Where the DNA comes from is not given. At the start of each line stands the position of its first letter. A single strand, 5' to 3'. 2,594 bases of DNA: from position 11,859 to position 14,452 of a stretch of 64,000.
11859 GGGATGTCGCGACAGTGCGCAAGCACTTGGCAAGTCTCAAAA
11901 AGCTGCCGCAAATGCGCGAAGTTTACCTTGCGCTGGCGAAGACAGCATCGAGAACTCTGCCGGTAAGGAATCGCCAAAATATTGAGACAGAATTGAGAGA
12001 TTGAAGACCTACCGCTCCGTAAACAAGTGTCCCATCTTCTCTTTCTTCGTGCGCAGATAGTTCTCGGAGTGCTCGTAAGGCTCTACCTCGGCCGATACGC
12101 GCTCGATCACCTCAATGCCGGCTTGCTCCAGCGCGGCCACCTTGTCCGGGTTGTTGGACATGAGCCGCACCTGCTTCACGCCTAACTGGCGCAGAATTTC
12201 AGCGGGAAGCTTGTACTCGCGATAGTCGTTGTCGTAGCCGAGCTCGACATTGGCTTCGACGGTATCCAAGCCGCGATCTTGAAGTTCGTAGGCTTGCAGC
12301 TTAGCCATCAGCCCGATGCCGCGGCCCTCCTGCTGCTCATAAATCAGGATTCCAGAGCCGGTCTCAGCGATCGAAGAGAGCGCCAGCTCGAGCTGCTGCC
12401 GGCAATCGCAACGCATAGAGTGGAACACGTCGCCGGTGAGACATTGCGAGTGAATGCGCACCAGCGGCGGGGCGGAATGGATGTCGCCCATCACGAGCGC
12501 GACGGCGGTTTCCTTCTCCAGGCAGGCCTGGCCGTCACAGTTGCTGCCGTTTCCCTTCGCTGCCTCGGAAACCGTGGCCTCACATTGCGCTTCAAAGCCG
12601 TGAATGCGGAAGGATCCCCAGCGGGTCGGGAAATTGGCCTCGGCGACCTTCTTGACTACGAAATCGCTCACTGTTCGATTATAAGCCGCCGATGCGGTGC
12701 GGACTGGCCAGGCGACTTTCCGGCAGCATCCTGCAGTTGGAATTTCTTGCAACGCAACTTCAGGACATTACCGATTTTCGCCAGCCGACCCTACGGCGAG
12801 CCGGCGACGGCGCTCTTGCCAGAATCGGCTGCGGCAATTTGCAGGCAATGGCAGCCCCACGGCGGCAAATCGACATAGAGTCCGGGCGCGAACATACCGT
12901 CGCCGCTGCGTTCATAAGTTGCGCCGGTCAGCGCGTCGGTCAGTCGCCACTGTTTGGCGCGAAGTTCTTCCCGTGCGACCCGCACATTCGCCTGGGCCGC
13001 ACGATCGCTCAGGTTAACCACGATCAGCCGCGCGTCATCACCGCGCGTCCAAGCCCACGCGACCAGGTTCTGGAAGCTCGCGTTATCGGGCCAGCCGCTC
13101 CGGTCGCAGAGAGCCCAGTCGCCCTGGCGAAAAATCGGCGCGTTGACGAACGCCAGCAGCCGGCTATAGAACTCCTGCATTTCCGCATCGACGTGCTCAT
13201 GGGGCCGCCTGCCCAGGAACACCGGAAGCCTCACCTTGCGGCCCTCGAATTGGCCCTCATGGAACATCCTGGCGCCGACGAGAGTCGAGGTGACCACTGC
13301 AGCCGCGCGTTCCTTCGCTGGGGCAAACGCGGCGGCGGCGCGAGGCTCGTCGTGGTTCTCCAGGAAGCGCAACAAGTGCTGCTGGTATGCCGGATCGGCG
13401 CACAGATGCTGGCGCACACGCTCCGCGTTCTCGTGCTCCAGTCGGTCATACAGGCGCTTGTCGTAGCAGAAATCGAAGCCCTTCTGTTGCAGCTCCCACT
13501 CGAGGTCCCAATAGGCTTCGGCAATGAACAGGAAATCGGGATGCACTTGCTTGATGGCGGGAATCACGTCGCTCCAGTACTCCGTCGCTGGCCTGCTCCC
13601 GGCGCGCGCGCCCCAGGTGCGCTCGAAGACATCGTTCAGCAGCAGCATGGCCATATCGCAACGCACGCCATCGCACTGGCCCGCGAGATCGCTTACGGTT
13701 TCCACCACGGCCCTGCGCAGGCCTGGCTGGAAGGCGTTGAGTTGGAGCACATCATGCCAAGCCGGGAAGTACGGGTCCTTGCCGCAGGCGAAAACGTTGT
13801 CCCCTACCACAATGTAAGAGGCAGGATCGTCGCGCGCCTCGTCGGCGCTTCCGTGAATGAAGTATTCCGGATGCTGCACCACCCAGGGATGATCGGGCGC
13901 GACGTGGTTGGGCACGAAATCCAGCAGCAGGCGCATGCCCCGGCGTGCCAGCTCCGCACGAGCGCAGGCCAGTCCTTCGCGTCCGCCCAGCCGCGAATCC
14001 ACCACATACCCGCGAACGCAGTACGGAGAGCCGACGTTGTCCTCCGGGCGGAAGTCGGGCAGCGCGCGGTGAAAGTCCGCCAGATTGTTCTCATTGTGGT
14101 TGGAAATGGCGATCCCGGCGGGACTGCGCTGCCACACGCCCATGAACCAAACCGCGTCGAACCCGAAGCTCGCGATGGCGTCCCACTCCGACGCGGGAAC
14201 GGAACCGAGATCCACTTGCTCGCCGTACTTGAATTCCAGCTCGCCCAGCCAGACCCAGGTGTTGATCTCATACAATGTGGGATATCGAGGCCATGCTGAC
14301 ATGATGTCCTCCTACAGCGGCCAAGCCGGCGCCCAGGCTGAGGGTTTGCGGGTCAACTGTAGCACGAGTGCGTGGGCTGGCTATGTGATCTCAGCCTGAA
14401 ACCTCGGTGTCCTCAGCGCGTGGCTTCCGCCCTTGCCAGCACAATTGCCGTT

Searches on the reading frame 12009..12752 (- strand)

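Call 75: search_protein_families(library=pfam, max_evalue=0.001, proteins=[window:12009-12752:-])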
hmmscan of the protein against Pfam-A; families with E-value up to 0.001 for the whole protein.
window:12009-12752:- (247 aa): 1 family
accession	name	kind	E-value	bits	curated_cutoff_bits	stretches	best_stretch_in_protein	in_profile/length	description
PF00925.25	GTP_cyclohydro2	-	7.1e-63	211.5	23.3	1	35-219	2-164/165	GTP cyclohydrolase II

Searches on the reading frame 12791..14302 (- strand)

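Call 75: search_protein_families(library=pfam, max_evalue=0.001, proteins=[window:12791-14302:-])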
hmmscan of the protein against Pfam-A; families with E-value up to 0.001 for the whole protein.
window:12791-14302:- (503 aa): 1 family
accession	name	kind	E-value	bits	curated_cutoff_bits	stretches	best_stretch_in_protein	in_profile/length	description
PF00128.31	Alpha-amylase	-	1.1e-07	31.9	22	1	94-351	51-352/446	Alpha amylase, catalytic domain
